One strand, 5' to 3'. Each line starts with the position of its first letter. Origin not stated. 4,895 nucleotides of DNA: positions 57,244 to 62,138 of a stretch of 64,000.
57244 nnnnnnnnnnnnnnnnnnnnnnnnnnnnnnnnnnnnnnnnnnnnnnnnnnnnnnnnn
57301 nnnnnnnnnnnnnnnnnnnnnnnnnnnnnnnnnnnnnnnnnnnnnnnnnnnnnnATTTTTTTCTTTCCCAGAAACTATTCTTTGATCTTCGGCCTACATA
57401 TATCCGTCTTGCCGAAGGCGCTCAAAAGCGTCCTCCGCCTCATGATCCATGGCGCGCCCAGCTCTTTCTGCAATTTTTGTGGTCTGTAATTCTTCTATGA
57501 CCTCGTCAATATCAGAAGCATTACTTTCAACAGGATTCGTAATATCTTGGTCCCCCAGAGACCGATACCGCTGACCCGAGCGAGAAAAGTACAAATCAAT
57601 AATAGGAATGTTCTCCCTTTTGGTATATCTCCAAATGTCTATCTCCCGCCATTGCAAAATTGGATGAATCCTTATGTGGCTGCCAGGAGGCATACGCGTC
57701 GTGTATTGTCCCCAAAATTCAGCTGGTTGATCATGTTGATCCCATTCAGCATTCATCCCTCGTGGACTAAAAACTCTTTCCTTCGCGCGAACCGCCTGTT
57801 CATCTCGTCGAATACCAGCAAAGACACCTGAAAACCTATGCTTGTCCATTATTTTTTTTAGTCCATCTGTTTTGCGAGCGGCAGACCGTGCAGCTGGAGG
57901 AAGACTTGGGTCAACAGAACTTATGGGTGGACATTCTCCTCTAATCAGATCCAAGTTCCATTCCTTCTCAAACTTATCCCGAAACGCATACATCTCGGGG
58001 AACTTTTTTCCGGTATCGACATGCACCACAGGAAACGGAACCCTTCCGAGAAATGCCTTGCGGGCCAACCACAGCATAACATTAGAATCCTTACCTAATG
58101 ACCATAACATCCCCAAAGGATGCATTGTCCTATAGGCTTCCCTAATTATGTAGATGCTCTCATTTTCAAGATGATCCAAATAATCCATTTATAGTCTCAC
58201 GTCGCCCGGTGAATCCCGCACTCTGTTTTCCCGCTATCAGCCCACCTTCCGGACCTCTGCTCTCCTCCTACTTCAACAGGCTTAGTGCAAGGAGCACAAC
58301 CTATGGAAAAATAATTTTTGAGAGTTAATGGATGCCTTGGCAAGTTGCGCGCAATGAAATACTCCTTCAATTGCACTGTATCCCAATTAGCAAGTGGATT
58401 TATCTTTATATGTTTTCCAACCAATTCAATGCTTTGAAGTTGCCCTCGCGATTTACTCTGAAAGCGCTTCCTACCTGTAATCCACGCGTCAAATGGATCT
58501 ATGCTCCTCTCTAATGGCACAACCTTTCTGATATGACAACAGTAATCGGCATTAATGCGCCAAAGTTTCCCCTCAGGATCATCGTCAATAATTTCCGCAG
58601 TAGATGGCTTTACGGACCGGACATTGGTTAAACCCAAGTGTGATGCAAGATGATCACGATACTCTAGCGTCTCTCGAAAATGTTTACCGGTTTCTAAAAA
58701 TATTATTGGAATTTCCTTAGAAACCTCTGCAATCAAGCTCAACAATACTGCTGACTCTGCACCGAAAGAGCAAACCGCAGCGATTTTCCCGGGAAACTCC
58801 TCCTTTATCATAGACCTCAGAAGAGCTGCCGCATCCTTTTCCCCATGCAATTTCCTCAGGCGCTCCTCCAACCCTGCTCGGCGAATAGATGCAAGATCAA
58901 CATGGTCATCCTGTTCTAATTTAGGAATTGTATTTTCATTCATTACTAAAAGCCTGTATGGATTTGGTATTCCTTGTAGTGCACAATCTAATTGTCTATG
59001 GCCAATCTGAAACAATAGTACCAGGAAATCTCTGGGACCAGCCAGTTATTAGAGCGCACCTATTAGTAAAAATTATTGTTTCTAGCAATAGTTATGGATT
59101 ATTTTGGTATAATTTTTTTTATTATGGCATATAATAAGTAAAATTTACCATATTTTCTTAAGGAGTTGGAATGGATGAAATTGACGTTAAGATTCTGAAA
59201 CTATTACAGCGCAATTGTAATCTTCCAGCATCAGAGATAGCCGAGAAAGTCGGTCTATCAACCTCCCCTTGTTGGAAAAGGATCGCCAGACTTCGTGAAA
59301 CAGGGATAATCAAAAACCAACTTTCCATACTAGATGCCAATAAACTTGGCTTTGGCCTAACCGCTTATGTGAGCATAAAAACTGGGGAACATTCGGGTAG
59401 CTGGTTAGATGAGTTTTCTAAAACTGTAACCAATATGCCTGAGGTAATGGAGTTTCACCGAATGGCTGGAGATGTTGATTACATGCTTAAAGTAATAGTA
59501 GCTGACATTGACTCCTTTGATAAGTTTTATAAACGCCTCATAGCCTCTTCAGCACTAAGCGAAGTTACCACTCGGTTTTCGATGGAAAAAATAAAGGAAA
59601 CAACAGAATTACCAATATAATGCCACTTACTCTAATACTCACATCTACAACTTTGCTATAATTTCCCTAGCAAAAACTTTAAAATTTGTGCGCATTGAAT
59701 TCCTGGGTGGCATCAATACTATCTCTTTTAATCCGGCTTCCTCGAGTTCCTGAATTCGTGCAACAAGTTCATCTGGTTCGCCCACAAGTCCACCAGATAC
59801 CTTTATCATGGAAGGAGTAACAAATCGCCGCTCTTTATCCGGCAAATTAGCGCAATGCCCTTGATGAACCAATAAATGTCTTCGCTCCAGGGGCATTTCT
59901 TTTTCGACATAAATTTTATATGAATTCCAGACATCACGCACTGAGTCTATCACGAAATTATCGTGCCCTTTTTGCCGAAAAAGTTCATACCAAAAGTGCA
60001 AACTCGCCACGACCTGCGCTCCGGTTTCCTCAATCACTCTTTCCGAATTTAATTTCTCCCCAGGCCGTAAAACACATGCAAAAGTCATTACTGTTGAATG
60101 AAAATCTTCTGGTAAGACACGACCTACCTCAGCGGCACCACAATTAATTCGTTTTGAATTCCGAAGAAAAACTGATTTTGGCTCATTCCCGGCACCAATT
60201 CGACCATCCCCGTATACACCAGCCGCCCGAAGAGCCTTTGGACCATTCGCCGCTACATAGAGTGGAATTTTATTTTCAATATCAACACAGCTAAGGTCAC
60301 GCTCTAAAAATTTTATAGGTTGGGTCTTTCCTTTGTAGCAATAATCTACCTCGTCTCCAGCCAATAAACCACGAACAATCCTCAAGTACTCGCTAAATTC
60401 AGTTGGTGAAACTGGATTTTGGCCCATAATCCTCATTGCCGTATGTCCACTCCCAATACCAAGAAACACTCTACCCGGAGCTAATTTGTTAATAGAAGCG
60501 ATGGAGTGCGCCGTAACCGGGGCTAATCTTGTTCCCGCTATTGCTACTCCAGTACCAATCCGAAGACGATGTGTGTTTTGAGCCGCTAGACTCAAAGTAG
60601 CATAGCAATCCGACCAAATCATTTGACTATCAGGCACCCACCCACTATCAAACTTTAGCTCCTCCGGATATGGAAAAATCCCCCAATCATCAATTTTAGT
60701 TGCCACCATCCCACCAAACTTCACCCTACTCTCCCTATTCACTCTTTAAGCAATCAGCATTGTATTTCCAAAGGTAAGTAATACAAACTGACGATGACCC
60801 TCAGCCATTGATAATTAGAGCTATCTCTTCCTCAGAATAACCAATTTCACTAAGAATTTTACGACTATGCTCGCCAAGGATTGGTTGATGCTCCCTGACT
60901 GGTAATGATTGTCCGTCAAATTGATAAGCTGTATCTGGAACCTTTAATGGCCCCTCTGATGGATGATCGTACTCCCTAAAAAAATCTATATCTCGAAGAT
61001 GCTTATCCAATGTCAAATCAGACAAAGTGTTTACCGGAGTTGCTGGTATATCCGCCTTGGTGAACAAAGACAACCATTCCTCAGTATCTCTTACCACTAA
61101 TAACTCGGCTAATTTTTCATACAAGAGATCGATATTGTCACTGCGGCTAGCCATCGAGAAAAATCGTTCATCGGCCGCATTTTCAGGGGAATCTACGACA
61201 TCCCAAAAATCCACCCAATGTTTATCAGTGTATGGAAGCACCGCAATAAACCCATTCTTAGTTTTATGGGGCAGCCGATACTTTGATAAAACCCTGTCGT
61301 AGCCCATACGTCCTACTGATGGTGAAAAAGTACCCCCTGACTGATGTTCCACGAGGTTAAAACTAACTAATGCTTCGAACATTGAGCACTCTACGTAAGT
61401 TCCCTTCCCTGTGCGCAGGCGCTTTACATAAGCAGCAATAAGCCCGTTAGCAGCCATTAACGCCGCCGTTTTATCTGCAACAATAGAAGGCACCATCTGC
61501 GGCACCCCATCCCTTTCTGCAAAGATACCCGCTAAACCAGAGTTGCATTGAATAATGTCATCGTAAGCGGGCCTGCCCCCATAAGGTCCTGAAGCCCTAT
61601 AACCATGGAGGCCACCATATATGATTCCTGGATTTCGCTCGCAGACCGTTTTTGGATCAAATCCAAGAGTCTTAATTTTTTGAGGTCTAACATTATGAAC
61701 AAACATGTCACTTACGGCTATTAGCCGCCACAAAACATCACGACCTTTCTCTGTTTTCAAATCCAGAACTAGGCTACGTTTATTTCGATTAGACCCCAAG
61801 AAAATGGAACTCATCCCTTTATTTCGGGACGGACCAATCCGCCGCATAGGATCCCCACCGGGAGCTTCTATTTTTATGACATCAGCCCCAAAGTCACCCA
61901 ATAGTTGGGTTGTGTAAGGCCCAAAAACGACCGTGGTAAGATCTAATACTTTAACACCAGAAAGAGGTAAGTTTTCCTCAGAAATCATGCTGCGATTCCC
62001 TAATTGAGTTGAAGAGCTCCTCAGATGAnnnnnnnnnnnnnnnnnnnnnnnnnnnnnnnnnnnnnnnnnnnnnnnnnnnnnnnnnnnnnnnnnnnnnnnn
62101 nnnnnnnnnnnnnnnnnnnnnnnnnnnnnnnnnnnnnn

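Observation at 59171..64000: Lrp regulator, LLM monooxygenase and two family III CoA-transferases, the last apparently a tandem two-domain fusion running off the window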

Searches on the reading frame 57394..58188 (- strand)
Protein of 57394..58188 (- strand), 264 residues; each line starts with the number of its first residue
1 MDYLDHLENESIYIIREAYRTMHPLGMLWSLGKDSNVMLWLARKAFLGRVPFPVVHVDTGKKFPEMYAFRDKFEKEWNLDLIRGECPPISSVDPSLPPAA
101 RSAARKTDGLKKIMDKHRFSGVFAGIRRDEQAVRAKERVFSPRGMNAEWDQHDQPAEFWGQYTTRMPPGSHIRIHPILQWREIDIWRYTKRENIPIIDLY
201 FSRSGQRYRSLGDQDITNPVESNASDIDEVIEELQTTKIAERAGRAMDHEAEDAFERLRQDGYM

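Call 46: search_protein_families(library=pfam, proteins=[window:57394-58188:-], max_evalue=0.001)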
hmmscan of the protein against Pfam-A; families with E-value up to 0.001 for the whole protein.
window:57394-58188:- (264 aa): 1 family
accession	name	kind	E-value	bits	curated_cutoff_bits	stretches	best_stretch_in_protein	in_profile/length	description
PF01507.26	PAPS_reduct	-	6.3e-36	124.5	22.5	1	27-218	4-174/175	Phosphoadenosine phosphosulfate reductase domain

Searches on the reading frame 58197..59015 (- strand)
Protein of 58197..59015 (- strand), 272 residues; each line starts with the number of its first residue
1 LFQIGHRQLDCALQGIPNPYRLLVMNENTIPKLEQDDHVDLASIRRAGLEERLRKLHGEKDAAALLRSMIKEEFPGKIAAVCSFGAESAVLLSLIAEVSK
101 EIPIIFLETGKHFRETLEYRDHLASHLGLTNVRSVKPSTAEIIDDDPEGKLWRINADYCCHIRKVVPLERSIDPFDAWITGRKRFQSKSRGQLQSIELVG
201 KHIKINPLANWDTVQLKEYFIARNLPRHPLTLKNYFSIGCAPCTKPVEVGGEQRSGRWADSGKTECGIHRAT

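Call 46: search_protein_families(library=pfam, proteins=[window:58197-59015:-], max_evalue=0.001)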
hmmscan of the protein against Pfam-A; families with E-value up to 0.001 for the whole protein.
window:58197-59015:- (272 aa): 1 family
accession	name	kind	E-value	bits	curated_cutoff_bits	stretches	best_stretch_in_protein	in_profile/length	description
PF01507.26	PAPS_reduct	-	2.4e-40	138.8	22.5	1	78-246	2-175/175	Phosphoadenosine phosphosulfate reductase domain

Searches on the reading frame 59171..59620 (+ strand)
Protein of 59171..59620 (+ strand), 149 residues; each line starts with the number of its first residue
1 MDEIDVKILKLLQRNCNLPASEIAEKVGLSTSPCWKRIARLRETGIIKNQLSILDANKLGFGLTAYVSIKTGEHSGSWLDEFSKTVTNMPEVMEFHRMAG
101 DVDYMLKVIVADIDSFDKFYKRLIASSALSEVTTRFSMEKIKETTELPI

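Call 4: search_protein_families(library=pfam, proteins=[window:59171-59620:+], max_evalue=0.01)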
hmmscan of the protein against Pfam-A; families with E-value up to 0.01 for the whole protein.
window:59171-59620:+ (149 aa): 6 families
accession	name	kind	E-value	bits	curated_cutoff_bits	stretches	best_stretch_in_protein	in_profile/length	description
PF01037.27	AsnC_trans_reg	-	5.1e-19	68.4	25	1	67-139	1-72/73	Lrp/AsnC ligand binding domain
PF13412.12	HTH_24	-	2e-18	66.1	21.9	1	1-48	1-48/48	Winged helix-turn-helix DNA-binding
PF13404.12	HTH_AsnC-type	-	5.1e-18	65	27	1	1-42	1-42/42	AsnC-type helix-turn-helix domain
PF08279.18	HTH_11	-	4.5e-06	26.9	25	1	7-46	4-44/55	HTH domain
PF22451.2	NirdL-like_HTH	-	0.00047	20.1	27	1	8-47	4-46/47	Siroheme decarboxylase NirDL-like HTH domain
PF01978.25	TrmB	-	0.0035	17.6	25.6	1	3-50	8-55/68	Sugar-specific transcriptional regulator TrmB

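Call 7: search_protein_families(library=ncbifam, proteins=[window:59171-59620:+], max_evalue=0.001)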
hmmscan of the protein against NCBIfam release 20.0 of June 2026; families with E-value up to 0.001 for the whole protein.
window:59171-59620:+ (149 aa): 9 families
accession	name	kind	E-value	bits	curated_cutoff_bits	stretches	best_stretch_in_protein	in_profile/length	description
NF008370.0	PRK11169.1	equivalog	4.6e-26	91.5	233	1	1-148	12-160/164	leucine-responsive transcriptional regulator Lrp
NF040947.1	trans_reg_LysM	equivalog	5.1e-13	49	180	1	1-119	1-114/136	HTH-type transcriptional regulator LysM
NF053758.1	ChrTpTrnRegChrS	equivalog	8.4e-13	48.4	250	1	1-141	12-150/158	chromate efflux transcriptional regulator ChrS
NF008384.0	PRK11179.1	equivalog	1.2e-12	47.9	227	1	1-120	7-124/153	transcriptional regulator AsnC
NF040820.1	trans_reg_LrpA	equivalog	6e-11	42.4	250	1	1-115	2-113/141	HTH-type transcriptional regulator LrpA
NF041396.1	TranRegLrp_Halo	equivalog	1.1e-10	41.5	190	1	2-146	4-145/149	HTH-type transcriptional regulator Lrp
NF041395.1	TranRegLrpA1_Halo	equivalog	1.9e-06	27.9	250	1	5-125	7-124/142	HTH-type transcriptional regulator LrpA1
NF040708.3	Siroheme_Dcarb_AhbA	equivalog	4.1e-06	26.6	140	1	7-92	3-87/144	siroheme decarboxylase subunit alpha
NF040707.3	Siroheme_Dcarb_AhbB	equivalog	0.00019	21.1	125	1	18-142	14-140/146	siroheme decarboxylase subunit beta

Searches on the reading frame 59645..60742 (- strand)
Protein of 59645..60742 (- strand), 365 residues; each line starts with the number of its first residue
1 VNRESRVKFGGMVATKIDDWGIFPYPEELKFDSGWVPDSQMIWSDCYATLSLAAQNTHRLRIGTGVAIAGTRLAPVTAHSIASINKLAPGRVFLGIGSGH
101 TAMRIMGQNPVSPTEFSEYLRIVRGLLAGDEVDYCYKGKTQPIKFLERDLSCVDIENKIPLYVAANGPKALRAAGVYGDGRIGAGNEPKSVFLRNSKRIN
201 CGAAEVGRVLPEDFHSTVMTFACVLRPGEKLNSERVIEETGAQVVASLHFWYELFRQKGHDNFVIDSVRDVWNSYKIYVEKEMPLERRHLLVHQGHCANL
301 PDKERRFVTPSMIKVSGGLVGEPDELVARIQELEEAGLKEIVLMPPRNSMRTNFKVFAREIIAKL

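Call 4: search_protein_families(library=pfam, proteins=[window:59645-60742:-], max_evalue=0.01)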
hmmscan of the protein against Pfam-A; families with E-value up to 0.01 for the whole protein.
window:59645-60742:- (365 aa): 1 family
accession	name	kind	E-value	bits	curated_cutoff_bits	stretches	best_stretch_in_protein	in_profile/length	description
PF00296.26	Bac_luciferase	-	7.2e-34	118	27.9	1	27-338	33-312/314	Luciferase-like monooxygenase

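Call 7: search_protein_families(library=ncbifam, proteins=[window:59645-60742:-], max_evalue=0.001)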
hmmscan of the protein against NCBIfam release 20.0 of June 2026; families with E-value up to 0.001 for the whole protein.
window:59645-60742:- (365 aa): 24 families
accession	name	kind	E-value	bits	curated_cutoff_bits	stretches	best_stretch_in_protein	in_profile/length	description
TIGR03555.1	F420_mer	equivalog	5.6e-31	108.1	348.7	1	27-215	22-205/325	5,10-methylenetetrahydromethanopterin reductase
NF002619.0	PRK02271.1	equivalog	2.7e-28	99.2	276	1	27-222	24-213/329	5,10-methylenetetrahydromethanopterin reductase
TIGR03842.1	F420_CPS_4043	hypoth_equivalog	5.3e-27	94.8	295.45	1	27-208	23-193/329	TIGR03842 family LLM class F420-dependent oxidoreductase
TIGR03619.1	F420_Rv2161c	subfamily_domain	2e-21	76.7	166.9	1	43-241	43-239/247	TIGR03619 family F420-dependent LLM class oxidoreductase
TIGR03564.1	F420_MSMEG_4879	subfamily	4.9e-19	69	234.25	1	31-212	13-191/265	TIGR03564 family F420-dependent LLM class oxidoreductase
TIGR04465.1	ArgArg_F420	equivalog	2e-15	56.8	470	1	47-191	97-242/364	F420-dependent hydroxymycolic acid dehydrogenase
TIGR03857.1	F420_MSMEG_2249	hypoth_equivalog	8.4e-15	54.8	218.4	1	48-290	44-280/329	TIGR03857 family LLM class F420-dependent oxidoreductase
TIGR03554.1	F420_G6P_DH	equivalog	1.3e-14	54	420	1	51-188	57-197/331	glucose-6-phosphate dehydrogenase (coenzyme-F420)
TIGR03841.1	F420_Rv3093c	subfamily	7e-14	51.9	213.65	1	29-262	22-242/298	LLM class F420-dependent oxidoreductase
TIGR03854.1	F420_MSMEG_3544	hypoth_equivalog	2.6e-13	49.9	295.6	1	22-226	18-221/290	TIGR03854 family LLM class F420-dependent oxidoreductase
TIGR04024.1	F420_NP1902A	hypoth_equivalog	1.5e-12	47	345.4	1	27-274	25-265/330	TIGR04024 family LLM class F420-dependent oxidoreductase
TIGR03557.1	F420_G6P_family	subfamily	4.7e-11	42.4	210.4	1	46-188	49-192/316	TIGR03557 family F420-dependent LLM class oxidoreductase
TIGR03621.1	F420_MSMEG_2516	subfamily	8.4e-11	41.5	213.15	1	27-178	24-170/295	TIGR03621 family F420-dependent LLM class oxidoreductase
TIGR03559.1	F420_Rv3520c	subfamily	1.1e-10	41.2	335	1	27-181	23-186/325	LLM class F420-dependent oxidoreductase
TIGR03560.1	F420_Rv1855c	subfamily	1.9e-10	41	231.4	1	43-208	49-217/227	TIGR03560 family F420-dependent LLM class oxidoreductase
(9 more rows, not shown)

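Call 35: search_solved_structures(query=window:59645-60742:-, max_evalue=0.001)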
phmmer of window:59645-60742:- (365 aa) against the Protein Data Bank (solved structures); distinct sequences matched with E-value up to 0.001: 11.
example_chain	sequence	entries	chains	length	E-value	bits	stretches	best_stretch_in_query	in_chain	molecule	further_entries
1z69_A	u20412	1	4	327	7.8e-25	90.8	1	26-236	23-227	Coenzyme F420-dependent N(5),N(10)-methylenetetrahydromethanopterin reductase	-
8qq8_A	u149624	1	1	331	3.6e-23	85.3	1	27-224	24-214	5,10-methylenetetrahydromethanopterin reductase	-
8qpl_A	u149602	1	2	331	3.7e-23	85.3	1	27-224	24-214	5,10-methylenetetrahydromethanopterin reductase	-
8qpm_A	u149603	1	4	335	3.9e-23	85.2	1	27-224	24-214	5,10-methylenetetrahydromethanopterin reductase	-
1f07_A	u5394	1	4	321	2.5e-17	66.2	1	26-208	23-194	COENZYME F420-DEPENDENT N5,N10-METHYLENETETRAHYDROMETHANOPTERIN REDUCTASE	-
5lxe_A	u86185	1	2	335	3.8e-14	55.7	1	48-190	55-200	F420-dependent glucose-6-phosphate dehydrogenase 1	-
1ezw_A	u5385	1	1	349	1.2e-12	50.7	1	26-214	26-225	COENZYME F420-DEPENDENT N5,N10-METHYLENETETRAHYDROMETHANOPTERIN REDUCTASE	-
3b4y_A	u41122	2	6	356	2.3e-11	46.5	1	50-194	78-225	PROBABLE F420-DEPENDENT GLUCOSE-6-PHOSPHATE DEHYDROGENASE FGD1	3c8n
9fp4_A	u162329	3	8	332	1.3e-10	44.1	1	47-188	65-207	F420-dependent hydroxymycolic acid dehydrogenase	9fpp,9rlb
1rhc_A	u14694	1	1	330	1.8e-10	43.6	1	27-216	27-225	F420-dependent alcohol dehydrogenase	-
9hav_A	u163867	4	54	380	8.1e-05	25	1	47-192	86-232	Luciferase family protein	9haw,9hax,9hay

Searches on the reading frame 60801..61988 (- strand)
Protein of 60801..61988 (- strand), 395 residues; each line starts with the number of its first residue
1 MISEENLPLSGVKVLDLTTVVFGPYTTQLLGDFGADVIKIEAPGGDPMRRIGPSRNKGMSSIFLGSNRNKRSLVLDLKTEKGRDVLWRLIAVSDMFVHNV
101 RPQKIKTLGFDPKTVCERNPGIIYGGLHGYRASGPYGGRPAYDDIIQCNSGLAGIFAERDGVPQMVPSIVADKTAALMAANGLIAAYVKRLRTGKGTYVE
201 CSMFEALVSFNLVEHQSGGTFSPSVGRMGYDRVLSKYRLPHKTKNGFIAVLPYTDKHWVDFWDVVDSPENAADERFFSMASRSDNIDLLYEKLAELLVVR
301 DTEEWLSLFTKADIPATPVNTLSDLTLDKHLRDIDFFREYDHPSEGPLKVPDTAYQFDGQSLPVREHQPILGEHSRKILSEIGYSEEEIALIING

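Call 4: search_protein_families(library=pfam, proteins=[window:60801-61988:-], max_evalue=0.01)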
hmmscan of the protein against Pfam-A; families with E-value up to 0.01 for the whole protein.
window:60801-61988:- (395 aa): 1 family
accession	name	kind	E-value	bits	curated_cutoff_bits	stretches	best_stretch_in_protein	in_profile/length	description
PF02515.22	CoA_transf_3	-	1.1e-104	350.9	23.3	1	9-375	1-366/366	CoA-transferase family III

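Call 7: search_protein_families(library=ncbifam, proteins=[window:60801-61988:-], max_evalue=0.001)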
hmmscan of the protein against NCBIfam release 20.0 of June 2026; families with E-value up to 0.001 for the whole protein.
window:60801-61988:- (395 aa): 7 families
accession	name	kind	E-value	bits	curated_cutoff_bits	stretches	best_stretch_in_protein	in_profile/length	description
NF003809.0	PRK05398.1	subfamily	3.3e-63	213.7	442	2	7-210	3-207/416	formyl-CoA transferase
TIGR03253.1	oxalate_frc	equivalog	9.5e-61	205.7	504.2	2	8-209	3-205/416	formyl-CoA transferase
NF041294.1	Scnl_mescCoAtase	equivalog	1e-54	186.2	700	1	9-379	4-380/381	succinyl-CoA:mesaconate CoA-transferase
NF052585.1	SucGlutTfsCaiB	equivalog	4.1e-48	163.9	750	1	4-386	3-392/394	succinate--glutarate CoA-transferase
NF008511.0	PRK11430.1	equivalog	9e-44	150.1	522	1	6-322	7-323/381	CoA:oxalate CoA-transferase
NF002914.1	PRK03525.1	equivalog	1e-29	103.7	413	1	8-392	9-391/400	L-carnitine CoA-transferase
TIGR04253.1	mesacon_CoA_iso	equivalog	1.3e-10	40.9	725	1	9-203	3-194/403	2-methylfumaryl-CoA isomerase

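Call 36: search_solved_structures(query=window:60801-61988:-, max_evalue=1e-20)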
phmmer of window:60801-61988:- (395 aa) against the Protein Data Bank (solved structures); distinct sequences matched with E-value up to 1e-20: 23.
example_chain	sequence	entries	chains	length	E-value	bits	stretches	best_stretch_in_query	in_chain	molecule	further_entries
10uh_A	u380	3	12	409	3.5e-55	190.7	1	6-384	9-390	Formyl-coenzyme a transferase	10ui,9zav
9br7_A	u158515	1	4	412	7.9e-55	189.5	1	7-388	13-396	Succinate--hydroxymethylglutarate CoA-transferase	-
9br6_A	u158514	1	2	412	1.3e-54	188.8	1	7-388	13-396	Succinate--hydroxymethylglutarate CoA-transferase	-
1pqy_A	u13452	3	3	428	5.4e-49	170.3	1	7-211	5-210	Hypothetical protein yfdW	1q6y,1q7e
1pt5_A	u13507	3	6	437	5.8e-49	170.2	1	7-211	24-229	Hypothetical protein yfdW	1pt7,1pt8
5yit_A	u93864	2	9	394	8.3e-45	156.5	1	7-375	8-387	CoA transferase III | Uncharacterized protein Rv3272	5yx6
4ed9_A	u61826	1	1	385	1.9e-44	155.4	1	4-380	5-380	CAIB/BAIF family protein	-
5yiy_A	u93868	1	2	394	5.5e-44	153.8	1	7-375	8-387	CoA transferase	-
4hl6_A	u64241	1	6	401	1.6e-38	135.9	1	4-324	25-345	Uncharacterized protein YfdE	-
1p5h_A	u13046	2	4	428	2.1e-37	132.2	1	7-210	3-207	Formyl-coenzyme A transferase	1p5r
2vjo_A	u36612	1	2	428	2.1e-37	132.2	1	7-210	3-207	FORMYL-COENZYME A TRANSFERASE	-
2vjq_A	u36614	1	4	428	3.1e-37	131.6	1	7-210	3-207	FORMYL-COENZYME A TRANSFERASE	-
2vjk_A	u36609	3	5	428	3.9e-37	131.3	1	7-210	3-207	FORMYL-COENZYME A TRANSFERASE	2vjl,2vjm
2vjp_A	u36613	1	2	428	3.9e-37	131.3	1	7-210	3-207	FORMYL-COENZYME A TRANSFERASE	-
2vjn_A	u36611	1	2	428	4e-37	131.2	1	7-210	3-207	FORMYL-COENZYME A TRANSFERASE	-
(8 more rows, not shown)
